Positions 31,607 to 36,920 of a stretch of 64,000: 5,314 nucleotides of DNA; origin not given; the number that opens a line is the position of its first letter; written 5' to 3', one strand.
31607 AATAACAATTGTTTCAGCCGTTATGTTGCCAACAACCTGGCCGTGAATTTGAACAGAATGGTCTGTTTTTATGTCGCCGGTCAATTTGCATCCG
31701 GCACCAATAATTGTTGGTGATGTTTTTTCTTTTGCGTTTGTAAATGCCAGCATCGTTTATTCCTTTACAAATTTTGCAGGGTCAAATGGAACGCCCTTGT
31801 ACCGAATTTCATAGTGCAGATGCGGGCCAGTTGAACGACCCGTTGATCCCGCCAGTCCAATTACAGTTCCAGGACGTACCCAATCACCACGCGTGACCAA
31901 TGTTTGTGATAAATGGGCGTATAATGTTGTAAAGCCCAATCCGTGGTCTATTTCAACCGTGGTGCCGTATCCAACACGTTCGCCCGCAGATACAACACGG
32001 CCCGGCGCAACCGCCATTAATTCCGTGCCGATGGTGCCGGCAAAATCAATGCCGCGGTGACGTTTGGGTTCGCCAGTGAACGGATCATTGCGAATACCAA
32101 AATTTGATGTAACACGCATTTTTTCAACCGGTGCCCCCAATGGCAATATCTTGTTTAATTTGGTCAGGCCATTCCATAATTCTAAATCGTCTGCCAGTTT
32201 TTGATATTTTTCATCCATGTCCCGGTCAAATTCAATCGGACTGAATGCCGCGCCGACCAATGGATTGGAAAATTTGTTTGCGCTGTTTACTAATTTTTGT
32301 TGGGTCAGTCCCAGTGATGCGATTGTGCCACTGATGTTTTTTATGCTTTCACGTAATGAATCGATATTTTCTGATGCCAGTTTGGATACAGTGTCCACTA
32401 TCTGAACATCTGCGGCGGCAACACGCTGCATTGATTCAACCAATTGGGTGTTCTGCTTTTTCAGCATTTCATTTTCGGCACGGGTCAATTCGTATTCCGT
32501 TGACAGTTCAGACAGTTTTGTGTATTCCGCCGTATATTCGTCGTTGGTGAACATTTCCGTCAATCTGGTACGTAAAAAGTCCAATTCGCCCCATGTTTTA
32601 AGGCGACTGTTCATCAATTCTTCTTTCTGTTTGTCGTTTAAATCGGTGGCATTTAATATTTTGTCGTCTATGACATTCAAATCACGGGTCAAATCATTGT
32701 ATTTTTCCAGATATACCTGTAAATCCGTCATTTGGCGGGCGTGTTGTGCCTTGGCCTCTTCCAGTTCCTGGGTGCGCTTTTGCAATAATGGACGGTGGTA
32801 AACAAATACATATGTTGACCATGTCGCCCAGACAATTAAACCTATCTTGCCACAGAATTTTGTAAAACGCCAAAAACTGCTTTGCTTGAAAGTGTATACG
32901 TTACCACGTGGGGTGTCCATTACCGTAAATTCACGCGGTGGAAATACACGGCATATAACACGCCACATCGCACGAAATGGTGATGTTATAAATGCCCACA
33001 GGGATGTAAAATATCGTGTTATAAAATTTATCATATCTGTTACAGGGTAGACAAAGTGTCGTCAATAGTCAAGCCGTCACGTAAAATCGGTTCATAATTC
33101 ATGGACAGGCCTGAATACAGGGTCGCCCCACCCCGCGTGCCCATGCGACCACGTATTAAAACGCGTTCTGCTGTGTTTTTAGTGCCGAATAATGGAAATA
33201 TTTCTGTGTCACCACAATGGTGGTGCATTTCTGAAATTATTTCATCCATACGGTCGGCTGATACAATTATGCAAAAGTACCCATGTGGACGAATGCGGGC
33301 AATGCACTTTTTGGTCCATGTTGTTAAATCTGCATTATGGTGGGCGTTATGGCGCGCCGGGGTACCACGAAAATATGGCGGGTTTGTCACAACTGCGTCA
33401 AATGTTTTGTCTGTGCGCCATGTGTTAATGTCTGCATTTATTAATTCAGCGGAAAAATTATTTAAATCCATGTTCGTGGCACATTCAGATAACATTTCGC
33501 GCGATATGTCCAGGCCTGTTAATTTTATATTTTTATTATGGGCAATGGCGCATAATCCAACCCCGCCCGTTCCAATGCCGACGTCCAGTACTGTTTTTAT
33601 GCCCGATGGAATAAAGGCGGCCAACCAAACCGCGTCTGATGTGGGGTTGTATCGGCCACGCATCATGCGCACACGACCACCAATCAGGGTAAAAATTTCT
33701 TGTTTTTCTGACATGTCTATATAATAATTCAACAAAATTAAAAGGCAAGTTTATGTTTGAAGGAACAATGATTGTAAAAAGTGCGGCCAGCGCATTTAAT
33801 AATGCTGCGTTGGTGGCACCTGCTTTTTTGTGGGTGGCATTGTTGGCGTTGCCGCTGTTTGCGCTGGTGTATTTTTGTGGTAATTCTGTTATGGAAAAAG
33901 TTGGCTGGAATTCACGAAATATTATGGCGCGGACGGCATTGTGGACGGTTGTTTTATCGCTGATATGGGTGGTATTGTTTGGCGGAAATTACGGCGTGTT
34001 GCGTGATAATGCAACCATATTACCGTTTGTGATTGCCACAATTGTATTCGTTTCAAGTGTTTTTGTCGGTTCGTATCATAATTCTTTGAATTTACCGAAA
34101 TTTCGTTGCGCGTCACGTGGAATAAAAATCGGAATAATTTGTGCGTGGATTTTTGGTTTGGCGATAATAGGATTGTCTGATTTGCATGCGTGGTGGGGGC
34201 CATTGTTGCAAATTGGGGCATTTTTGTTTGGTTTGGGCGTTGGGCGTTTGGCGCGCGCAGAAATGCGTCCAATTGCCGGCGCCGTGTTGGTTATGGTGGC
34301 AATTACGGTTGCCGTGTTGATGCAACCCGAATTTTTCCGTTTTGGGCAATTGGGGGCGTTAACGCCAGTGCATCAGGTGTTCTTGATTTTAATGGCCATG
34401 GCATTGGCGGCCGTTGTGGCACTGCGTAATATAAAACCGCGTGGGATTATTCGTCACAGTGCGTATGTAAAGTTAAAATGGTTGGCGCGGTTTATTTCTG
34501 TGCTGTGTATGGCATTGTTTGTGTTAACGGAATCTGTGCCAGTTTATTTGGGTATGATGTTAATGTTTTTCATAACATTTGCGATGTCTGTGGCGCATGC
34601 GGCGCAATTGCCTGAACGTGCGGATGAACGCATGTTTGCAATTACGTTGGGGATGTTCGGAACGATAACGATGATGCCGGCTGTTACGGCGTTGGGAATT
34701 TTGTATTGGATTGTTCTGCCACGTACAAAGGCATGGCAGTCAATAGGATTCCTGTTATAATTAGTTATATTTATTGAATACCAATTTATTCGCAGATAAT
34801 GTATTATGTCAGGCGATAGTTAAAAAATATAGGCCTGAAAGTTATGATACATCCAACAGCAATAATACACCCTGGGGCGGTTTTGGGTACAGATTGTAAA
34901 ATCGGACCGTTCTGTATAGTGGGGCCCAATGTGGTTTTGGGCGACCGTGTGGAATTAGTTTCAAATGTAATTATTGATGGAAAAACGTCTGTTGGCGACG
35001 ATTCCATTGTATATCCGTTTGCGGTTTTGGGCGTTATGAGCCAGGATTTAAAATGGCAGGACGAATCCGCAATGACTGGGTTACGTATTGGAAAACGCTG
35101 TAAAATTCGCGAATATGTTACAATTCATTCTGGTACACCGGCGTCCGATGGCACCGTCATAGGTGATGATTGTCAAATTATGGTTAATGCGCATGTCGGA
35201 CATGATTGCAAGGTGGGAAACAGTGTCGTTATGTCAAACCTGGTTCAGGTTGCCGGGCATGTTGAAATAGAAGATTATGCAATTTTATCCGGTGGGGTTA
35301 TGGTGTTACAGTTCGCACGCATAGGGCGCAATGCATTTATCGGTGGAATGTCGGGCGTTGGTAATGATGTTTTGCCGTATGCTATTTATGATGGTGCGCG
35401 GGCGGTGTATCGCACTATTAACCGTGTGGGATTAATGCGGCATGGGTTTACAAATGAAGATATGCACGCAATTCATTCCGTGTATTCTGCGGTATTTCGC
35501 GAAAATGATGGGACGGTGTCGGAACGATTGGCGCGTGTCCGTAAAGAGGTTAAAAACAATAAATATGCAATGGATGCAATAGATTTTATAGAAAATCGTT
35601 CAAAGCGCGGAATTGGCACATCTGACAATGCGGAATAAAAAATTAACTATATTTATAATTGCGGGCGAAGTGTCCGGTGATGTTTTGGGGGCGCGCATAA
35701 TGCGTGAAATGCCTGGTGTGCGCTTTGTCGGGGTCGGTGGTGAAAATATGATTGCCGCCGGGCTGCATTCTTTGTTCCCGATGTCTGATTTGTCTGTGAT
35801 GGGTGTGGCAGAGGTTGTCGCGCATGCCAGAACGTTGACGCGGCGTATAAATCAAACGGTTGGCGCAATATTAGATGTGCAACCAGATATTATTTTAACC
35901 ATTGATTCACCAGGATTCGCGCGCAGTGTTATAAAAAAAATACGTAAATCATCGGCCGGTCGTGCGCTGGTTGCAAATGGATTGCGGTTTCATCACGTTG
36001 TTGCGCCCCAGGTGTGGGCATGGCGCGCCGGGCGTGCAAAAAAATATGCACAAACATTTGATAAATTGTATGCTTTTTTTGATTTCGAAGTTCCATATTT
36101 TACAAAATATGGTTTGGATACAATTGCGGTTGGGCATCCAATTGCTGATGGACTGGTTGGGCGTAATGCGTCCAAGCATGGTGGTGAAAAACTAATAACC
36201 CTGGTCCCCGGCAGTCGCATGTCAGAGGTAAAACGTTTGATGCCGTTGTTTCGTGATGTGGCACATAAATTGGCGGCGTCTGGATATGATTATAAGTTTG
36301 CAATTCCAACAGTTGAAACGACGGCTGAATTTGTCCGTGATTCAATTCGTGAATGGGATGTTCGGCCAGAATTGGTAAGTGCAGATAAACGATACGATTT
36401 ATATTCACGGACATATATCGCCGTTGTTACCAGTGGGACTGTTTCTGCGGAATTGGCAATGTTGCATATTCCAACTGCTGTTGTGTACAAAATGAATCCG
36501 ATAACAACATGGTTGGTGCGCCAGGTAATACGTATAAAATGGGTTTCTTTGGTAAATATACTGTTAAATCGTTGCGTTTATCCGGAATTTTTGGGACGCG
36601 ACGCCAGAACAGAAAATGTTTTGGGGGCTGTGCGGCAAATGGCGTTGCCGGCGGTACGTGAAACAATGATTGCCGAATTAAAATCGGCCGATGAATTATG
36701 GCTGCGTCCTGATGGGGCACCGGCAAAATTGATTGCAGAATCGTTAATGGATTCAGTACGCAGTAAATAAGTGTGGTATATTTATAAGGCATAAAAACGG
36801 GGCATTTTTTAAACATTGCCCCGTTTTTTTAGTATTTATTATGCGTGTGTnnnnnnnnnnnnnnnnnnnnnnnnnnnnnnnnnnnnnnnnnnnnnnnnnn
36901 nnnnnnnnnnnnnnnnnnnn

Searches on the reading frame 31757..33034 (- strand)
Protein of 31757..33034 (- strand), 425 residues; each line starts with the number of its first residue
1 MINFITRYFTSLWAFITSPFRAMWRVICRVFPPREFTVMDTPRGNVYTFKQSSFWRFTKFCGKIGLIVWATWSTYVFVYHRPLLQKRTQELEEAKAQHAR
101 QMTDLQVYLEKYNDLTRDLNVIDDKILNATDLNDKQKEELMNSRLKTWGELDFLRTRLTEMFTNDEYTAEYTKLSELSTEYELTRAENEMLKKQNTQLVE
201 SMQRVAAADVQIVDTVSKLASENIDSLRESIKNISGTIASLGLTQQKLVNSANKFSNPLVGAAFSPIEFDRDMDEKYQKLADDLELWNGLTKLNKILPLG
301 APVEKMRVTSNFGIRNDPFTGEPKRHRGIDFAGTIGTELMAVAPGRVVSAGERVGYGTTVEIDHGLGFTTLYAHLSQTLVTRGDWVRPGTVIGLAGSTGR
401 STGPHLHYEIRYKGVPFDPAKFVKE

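Call 38: search_protein_families(library=pfam, proteins=[window:31757-33034:-], max_evalue=0.00001)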
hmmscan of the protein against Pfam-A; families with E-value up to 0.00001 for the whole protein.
window:31757-33034:- (425 aa): 1 family
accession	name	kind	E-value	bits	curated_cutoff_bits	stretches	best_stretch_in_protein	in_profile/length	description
PF01551.29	Peptidase_M23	-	5.1e-33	113.6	28.7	1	325-419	2-96/96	Peptidase family M23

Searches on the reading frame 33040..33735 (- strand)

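Call 38: search_protein_families(library=pfam, proteins=[window:33040-33735:-], max_evalue=0.00001)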
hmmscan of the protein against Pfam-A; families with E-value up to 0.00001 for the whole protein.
window:33040-33735:- (231 aa): 5 families
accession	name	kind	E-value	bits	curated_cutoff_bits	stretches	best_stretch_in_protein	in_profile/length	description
PF05175.20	MTS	-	4e-13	49.8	23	1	47-158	33-140/170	Methyltransferase small domain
PF13649.12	Methyltransf_25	-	1.6e-11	45.1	27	1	49-118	1-71/97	Methyltransferase domain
PF13847.12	Methyltransf_31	-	6.7e-10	39.3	27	1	47-174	5-126/145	Methyltransferase domain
PF08241.18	Methyltransf_11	-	2.5e-06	28.5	21.2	1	50-118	1-67/95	Methyltransferase domain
PF08242.18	Methyltransf_12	-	5.8e-06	27.4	30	0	50-118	1-72/98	Methyltransferase domain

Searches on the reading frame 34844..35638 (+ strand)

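Call 38: search_protein_families(library=pfam, proteins=[window:34844-35638:+], max_evalue=0.00001)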
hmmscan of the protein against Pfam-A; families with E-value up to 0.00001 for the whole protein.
window:34844-35638:+ (264 aa): 4 families
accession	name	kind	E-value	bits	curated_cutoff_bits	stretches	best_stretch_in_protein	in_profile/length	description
PF00132.30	Hexapep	-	8.7e-26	89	27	2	2-33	4-35/36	Bacterial transferase hexapeptide (six repeats)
PF13720.11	Acetyltransf_11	-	7.2e-20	71.6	24.5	1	175-257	1-81/82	Udp N-acetylglucosamine O-acyltransferase; Domain 2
PF25084.1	LbH_EIF2B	-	6.6e-11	42.6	54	0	80-175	10-102/105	EIF2B subunit epsilon LbH domain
PF25087.1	GMPPB_C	-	2.7e-06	27.5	39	0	80-160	11-100/110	GMPPB C-terminal domain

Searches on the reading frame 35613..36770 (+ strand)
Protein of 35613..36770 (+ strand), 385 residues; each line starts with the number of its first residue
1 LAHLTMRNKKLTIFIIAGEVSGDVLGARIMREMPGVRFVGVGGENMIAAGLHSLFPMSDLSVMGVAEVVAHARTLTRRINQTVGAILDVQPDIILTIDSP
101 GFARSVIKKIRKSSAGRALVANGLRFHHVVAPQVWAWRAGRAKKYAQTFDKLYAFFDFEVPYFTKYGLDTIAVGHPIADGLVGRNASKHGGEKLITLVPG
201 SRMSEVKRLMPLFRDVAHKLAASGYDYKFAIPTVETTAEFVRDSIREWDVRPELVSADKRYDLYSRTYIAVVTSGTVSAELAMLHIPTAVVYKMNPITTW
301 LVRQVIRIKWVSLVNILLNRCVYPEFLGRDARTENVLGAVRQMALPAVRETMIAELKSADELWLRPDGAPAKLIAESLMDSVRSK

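Call 38: search_protein_families(library=pfam, proteins=[window:35613-36770:+], max_evalue=0.00001)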
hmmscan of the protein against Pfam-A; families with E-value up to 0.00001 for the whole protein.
window:35613-36770:+ (385 aa): 1 family
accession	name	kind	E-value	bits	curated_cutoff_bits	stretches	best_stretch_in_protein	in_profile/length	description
PF02684.21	LpxB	-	1.9e-77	261.1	22.6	1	13-336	1-331/374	Lipid-A-disaccharide synthetase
